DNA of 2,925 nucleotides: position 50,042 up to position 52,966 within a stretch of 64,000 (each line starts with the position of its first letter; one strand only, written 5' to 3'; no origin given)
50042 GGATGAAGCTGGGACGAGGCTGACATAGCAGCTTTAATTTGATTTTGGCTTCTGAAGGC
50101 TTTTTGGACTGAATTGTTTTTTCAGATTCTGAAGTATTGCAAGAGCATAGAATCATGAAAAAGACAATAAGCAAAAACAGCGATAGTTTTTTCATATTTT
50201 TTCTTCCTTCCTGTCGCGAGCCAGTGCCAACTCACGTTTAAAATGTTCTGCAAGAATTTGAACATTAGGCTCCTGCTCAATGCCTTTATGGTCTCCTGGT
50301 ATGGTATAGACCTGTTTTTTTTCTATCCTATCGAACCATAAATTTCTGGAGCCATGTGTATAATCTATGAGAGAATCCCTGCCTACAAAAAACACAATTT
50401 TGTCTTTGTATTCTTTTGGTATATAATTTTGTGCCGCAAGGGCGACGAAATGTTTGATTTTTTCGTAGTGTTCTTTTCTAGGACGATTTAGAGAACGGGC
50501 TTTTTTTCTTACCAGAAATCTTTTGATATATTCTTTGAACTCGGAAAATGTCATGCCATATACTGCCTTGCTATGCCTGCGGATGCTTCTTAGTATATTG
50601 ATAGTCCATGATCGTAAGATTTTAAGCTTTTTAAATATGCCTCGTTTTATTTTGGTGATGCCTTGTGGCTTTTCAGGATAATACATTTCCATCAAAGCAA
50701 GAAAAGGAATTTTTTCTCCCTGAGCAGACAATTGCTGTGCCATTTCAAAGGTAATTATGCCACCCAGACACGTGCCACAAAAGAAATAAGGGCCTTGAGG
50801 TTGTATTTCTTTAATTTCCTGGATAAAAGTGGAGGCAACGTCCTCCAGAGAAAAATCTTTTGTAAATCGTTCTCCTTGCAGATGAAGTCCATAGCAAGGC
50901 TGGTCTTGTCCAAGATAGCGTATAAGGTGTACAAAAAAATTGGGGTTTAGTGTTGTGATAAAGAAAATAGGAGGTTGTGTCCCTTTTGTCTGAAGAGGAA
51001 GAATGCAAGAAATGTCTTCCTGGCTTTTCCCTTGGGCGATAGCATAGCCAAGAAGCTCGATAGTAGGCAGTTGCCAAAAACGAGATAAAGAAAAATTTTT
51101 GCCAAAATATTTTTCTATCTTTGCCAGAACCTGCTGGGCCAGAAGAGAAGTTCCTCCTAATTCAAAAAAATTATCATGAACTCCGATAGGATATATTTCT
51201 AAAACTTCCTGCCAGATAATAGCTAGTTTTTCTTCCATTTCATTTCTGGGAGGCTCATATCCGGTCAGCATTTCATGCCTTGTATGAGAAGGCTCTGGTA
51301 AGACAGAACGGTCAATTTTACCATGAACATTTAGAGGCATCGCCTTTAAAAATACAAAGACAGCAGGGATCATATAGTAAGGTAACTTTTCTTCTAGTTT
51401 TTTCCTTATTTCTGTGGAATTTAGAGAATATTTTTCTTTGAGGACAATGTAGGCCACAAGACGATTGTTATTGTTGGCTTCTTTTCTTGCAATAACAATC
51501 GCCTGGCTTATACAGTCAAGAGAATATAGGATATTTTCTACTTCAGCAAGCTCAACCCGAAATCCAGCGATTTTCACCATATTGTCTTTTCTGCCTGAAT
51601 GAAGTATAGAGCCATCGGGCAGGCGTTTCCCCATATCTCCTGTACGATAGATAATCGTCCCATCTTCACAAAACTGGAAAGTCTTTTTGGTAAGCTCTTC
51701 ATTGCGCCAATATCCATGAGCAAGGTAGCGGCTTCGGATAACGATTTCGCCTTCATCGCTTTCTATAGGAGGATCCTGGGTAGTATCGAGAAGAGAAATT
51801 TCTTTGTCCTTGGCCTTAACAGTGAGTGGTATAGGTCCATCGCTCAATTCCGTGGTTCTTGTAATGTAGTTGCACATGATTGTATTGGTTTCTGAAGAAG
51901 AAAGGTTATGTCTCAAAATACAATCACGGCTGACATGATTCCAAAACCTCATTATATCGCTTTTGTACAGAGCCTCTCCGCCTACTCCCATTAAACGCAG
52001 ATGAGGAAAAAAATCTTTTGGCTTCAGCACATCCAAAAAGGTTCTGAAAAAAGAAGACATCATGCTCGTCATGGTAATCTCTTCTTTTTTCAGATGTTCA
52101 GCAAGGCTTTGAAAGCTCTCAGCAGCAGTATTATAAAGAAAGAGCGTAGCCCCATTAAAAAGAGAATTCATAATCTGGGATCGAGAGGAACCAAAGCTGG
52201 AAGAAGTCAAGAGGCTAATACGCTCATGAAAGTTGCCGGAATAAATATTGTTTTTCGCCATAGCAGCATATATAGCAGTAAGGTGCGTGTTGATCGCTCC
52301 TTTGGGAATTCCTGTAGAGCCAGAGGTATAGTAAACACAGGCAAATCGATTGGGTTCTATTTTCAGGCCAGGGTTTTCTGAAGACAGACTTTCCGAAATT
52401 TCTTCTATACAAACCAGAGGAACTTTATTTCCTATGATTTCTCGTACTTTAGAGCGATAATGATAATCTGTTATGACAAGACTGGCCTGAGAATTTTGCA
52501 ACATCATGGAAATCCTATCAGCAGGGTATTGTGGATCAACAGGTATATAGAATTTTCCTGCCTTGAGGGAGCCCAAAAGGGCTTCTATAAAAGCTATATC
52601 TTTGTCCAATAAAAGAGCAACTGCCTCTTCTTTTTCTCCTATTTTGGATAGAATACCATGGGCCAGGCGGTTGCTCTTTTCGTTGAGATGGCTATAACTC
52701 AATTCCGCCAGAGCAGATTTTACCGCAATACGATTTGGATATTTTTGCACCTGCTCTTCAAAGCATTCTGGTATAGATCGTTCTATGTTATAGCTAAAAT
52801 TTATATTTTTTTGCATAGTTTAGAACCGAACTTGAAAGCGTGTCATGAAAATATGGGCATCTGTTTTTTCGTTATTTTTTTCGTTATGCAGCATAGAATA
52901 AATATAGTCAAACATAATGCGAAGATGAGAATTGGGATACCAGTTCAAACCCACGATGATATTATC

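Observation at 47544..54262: Porin / stand-alone A-T-TE enzyme / ABC importer (SBP, ATPase, permease) as one tightly coupled operon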

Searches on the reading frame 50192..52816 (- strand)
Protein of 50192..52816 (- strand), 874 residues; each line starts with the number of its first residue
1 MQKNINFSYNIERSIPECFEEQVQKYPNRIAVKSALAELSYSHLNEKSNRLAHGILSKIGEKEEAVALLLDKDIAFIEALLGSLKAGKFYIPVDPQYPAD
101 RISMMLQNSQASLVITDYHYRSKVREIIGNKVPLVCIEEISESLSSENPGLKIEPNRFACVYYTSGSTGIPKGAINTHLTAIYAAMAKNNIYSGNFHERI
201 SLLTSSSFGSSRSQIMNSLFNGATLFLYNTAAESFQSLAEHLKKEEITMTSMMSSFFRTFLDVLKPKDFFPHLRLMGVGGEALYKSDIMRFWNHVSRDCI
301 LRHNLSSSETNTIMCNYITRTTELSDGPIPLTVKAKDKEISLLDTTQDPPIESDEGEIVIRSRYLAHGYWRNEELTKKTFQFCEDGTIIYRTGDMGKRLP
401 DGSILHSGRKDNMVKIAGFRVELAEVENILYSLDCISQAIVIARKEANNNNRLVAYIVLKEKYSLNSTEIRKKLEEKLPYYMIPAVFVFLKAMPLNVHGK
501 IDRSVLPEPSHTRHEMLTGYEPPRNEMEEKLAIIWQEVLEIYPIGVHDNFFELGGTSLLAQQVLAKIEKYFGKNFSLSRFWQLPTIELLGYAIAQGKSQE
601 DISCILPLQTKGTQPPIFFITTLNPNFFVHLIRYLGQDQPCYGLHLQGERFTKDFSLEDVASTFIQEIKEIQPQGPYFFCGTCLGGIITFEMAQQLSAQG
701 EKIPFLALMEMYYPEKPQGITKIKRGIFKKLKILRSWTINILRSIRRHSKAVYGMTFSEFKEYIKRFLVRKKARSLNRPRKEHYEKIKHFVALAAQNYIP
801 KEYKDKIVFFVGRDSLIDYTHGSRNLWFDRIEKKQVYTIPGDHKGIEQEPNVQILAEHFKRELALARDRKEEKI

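Call 3: search_protein_families(library=pfam, proteins=[window:50192-52816:-])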
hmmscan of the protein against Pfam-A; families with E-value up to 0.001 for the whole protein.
window:50192-52816:- (874 aa): 4 families
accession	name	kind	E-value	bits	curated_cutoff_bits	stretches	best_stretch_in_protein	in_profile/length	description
PF00501.34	AMP-binding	-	1.8e-54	185.4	29.9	1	19-370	1-384/384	AMP-binding enzyme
PF00975.26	Thioesterase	-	2.5e-15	57.8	26.4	1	628-861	16-224/226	Thioesterase domain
PF00550.31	PP-binding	-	6.4e-13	49.2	20.8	1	530-588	2-62/67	Phosphopantetheine attachment site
PF13193.12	AMP-binding_C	-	2.2e-11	45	24.5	1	425-500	1-76/76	AMP-binding enzyme C-terminal domain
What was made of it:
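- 51017..51271 (-): Carrier (thiolation) domain (aa 516-600), with Ser557 in a GGTS motif as the attachment site. PP-binding 6.4e-13 (call 3).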

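Call 4: search_protein_families(library=ncbifam, proteins=[window:50192-52816:-])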
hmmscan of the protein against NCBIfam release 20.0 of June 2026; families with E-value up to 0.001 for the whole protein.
window:50192-52816:- (874 aa): 105 families (the best 25 are shown)
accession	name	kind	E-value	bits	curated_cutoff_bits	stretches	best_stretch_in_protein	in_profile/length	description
NF004282.0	PRK05691.1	subfamily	5.5e-90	301.4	4090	1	8-591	3715-4306/4334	non-ribosomal peptide synthase/polyketide synthase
NF047350.1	aureusi_NRPS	equivalog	1.7e-89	300.5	2500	1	10-599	410-981/2373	aureusimine non-ribosomal peptide synthetase AusA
NF041803.1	NRPS_SolG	exception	3.2e-89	299.9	2200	1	18-568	566-1131/1163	solanimycin non-ribosomal peptide synthetase SolG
TIGR01733.1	AA-adenyl-dom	subfamily_domain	3.4e-80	269.9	317.4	1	40-441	1-409/409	amino acid adenylation domain-containing protein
NF038078.1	NRPS_MxcG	equivalog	9.5e-73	245.2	2300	1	13-600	456-1048/1442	myxochelin non-ribosomal peptide synthetase MxcG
NF007605.2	PRK10252.1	equivalog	2.1e-72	244.2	2400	1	17-717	458-1172/1292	enterobactin non-ribosomal peptide synthetase EntF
NF003417.0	PRK04813.1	subfamily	2.3e-66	224.4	476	1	18-506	8-499/505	D-alanine--poly(phosphoribitol) ligase subunit DltA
TIGR01734.1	D-ala-DACP-lig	equivalog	1.7e-65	221.5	559.85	1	19-506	6-498/504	D-alanine--poly(phosphoribitol) ligase subunit DltA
NF004837.0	PRK06187.1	subfamily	9.4e-58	195.7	476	1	11-511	6-523/531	long-chain-fatty-acid--CoA ligase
TIGR03098.1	ligase_PEP_1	hypoth_equivalog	4.9e-57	193.6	592.35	1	20-506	7-514/517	acyl-CoA ligase (AMP-forming), exosortase A system-associated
TIGR03443.1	alpha_am_amid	equivalog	1.8e-55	188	1030.1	4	462-600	778-924/1390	L-aminoadipate-semialdehyde dehydrogenase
NF006181.0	PRK08314.1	subfamily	8.9e-45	153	705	2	149-512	197-556/563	long-chain-fatty-acid--CoA ligase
NF052269.1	Staph_lig_FadD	equivalog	3.3e-43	147.8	650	1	30-506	17-489/499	long-chain-fatty-acid--CoA ligase FadD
NF004822.0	PRK06178.1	equivalog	3.6e-43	148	782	2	146-506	203-563/571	acyl-CoA synthetase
NF005863.0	PRK07798.1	subfamily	2.5e-41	141.8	543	1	14-502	5-523/540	acyl-CoA synthetase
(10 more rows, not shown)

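Call 5: find_homologous_proteins(query=window:50192-52816:-, max_evalue=1e-20)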
Query window:50192-52816:- (874 aa): 494 proteins with E <= 1e-20 among 8000 candidates; the best 120 are listed.
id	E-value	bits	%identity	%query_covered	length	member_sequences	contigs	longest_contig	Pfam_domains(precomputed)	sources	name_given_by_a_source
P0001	0.0e+0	1946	98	100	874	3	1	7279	PF00550.32,PF00501.35,PF13193.13,PF00975.27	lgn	-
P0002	0.0e+0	1281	63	99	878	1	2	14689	PF00550.32,PF00501.35,PF13193.13,PF00975.27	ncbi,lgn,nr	ncbi:MAG: AMP-binding protein [Candidatus Brocadiae bacterium]|nr:AMP-binding protein [Candidatus Br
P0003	1.3e-194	667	40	99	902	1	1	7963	PF00550.32,PF00501.35,PF13193.13,PF00975.27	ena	-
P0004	1.4e-171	591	38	97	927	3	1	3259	PF00550.32,PF00501.35,PF13193.13,PF00975.27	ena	-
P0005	3.3e-168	579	37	99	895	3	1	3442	PF00550.32,PF12697.14,PF00501.35,PF13193.13,PF00975.27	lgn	-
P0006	3.3e-166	573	37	99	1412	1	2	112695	PF00668.26,PF00550.32,PF00501.35,PF13193.13,PF00975.27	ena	-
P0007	4.1e-165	569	37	97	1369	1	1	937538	PF00668.26,PF00550.32,PF00501.35,PF13193.13,PF00561.27,PF00975.27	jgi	jgi:amino acid adenylation domain-containing protein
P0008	1.5e-164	567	36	98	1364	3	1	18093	PF00668.26,PF00550.32,PF00501.35,PF13193.13,PF00561.27,PF00975.27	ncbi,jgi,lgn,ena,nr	ncbi:MAG TPA: amino acid adenylation domain-containing protein [Pyrinomonadaceae bacterium]|nr:amino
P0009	1.2e-161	558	37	99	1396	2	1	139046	PF00668.26,PF00550.32,PF00501.35,PF13193.13,PF00975.27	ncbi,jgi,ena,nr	ncbi:MAG TPA: amino acid adenylation domain-containing protein [Pyrinomonadaceae bacterium]|nr:amino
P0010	4.9e-161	556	38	66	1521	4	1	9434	PF00668.26,PF00550.32,PF00501.35,PF13193.13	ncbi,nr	ncbi:MAG: amino acid adenylation domain-containing protein, partial [Prochloron sp. SP5CPC1]|nr:amin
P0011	2.6e-159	550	37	98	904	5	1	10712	PF00550.32,PF00501.35,PF13193.13,PF00975.27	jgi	jgi:amino acid adenylation domain-containing protein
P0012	9.8e-159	548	37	99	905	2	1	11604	PF00550.32,PF00501.35,PF13193.13,PF00975.27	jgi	jgi:amino acid adenylation domain-containing protein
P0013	1.6e-158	548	36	97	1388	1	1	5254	PF00668.26,PF00550.32,PF00501.35,PF13193.13,PF00561.27,PF00975.27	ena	-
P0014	7.7e-158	545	36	99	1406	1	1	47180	PF00668.26,PF00550.32,PF00501.35,PF13193.13,PF00561.27,PF00975.27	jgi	jgi:amino acid adenylation domain-containing protein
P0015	1.3e-157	544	36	97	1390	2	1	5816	PF00668.26,PF00550.32,PF00501.35,PF13193.13,PF00561.27,PF00975.27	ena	-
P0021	4.2e-156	539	36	97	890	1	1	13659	PF00550.32,PF00501.35,PF13193.13,PF00975.27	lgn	-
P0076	2.5e-134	467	33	96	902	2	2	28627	PF00550.32,PF00501.35,PF13193.13,PF00975.27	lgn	-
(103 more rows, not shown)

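Call 6: find_encoding_contigs(protein=P0002, flank=10000, max_places=4)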
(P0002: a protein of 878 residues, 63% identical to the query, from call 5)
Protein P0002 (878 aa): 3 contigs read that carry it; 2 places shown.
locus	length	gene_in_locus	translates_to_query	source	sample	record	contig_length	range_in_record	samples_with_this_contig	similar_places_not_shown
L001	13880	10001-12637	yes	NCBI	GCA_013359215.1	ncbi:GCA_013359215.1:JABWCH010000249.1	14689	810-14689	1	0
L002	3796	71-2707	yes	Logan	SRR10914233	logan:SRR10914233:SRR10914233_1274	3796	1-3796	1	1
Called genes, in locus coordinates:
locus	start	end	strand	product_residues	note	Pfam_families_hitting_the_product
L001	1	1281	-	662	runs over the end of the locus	PF00884:Sulfatase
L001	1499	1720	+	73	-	PF12728:HTH_17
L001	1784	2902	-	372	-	PF02746:MR_MLE_N, PF13378:MR_MLE_C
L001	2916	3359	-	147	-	-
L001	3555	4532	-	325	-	PF01264:Chorismate_synt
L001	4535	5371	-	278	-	PF00763:THF_DHG_CYH, PF02882:THF_DHG_CYH_C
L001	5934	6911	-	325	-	PF02779:Transket_pyr, PF02780:Transketolase_C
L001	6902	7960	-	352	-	PF00676:E1_dh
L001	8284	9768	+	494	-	PF07396:Porin_O_P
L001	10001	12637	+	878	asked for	PF00501:AMP-binding, PF13193:AMP-binding_C, PF00550:PP-binding, PF00975:Thioesterase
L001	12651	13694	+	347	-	PF13379:NMT1_2, PF09084:NMT1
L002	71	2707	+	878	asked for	PF00501:AMP-binding, PF13193:AMP-binding_C, PF00550:PP-binding, PF00975:Thioesterase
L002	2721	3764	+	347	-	PF13379:NMT1_2, PF09084:NMT1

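Call 7: find_encoding_contigs(protein=P0003, flank=10000, max_places=4)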
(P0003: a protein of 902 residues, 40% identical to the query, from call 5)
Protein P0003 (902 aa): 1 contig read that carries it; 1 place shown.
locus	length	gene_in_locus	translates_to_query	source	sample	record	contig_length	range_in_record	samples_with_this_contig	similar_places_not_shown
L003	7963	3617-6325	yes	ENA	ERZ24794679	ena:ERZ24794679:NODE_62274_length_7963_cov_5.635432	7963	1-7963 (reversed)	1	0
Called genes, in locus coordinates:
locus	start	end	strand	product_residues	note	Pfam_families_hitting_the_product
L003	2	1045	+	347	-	?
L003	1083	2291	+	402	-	PF01408:GFO_IDH_MocA, PF22685:Gal80p_C-like (weak), PF22725:GFO_IDH_MocA_C3, PF02894:GFO_IDH_MocA_C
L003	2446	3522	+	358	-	PF01408:GFO_IDH_MocA, PF02894:GFO_IDH_MocA_C, PF22725:GFO_IDH_MocA_C3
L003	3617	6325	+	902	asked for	PF00501:AMP-binding, PF13193:AMP-binding_C, PF00550:PP-binding, PF00975:Thioesterase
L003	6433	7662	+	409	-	PF14583:Pectate_lyase22 (faint), PF26549:Tricorn_N (faint)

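Call 12: find_encoding_contigs(protein=P0001, flank=10000, max_places=4)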
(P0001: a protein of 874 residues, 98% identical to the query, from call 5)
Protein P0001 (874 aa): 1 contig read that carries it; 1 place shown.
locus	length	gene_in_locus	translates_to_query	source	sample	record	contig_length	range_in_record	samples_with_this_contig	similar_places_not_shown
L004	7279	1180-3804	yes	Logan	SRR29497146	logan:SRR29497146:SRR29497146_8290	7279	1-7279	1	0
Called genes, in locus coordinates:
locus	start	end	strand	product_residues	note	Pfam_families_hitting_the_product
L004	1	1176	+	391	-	?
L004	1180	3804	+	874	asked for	PF00501:AMP-binding, PF13193:AMP-binding_C, PF00550:PP-binding, PF00975:Thioesterase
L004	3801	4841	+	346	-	PF09084:NMT1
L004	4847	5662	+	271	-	PF13476:AAA_23 (faint), PF00005:ABC_tran, PF13304:AAA_21 (faint)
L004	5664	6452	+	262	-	PF00528:BPD_transp_1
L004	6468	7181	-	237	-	PF01738:DLH (weak), PF02230:Abhydrolase_2 (weak), PF00561:Abhydrolase_1 (weak), PF12146:Hydrolase_4, PF12697:Abhydrolase_6 (weak), PF00326:Peptidase_S9 (faint)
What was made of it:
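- Checked: It recurs at 98% identity (L004, call 12) and at 63-73% identity (L001, call 6) with different flanking genes.
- The order is the same at 98% identity (L004, call 12).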

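Call 13: search_solved_structures(query=window:50192-52816:-, max_evalue=1e-30, show_alignments=0)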
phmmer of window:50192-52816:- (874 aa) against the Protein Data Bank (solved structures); distinct sequences matched with E-value up to 1e-30: 54.
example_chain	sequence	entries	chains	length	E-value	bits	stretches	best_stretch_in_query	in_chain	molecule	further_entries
9be3_A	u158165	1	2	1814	1.7e-145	489.4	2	18-590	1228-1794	Linear gramicidin synthase subunit A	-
9meh_A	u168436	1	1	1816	1.7e-145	489.4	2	18-590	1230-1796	Linear gramicidin synthase subunit A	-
6mfz_A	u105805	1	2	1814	2e-145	489.2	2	18-590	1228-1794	Linear gramicidin synthase subunit A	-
9be4_A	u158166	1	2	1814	6.8e-145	487.4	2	18-590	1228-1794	Linear gramicidin synthase subunit A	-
6mfy_A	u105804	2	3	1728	2.2e-129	436.1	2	11-597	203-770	Linear gramicidin synthase subunit A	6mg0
8xjz_C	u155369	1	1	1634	2e-91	310.5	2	23-590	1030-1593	Peptide synthetase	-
9bfd_A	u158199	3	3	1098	6e-91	309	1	9-595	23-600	Tyrocidine synthase 1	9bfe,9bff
4d4g_A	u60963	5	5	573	3.7e-84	286.5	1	11-546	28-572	APNAA1 | APNA A1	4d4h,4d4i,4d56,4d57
9bfd_B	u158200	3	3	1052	7.1e-82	278.9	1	15-590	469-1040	Tyrocidine synthase 2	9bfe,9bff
2vsq_A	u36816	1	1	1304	3.5e-80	273.3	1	17-722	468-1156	SURFACTIN SYNTHETASE SUBUNIT 3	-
9lcp_A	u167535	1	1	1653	3.8e-79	269.9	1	8-592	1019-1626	PvdL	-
9lcq_A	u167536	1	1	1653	3.8e-79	269.9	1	8-592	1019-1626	PvdL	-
5u89_A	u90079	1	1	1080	1.1e-78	268.4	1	12-589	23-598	Amino acid adenylation domain protein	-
9lco_A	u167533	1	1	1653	1.5e-78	267.9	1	8-592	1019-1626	PvdL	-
8jbr_A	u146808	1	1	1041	1.9e-78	267.6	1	14-589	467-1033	McyA protein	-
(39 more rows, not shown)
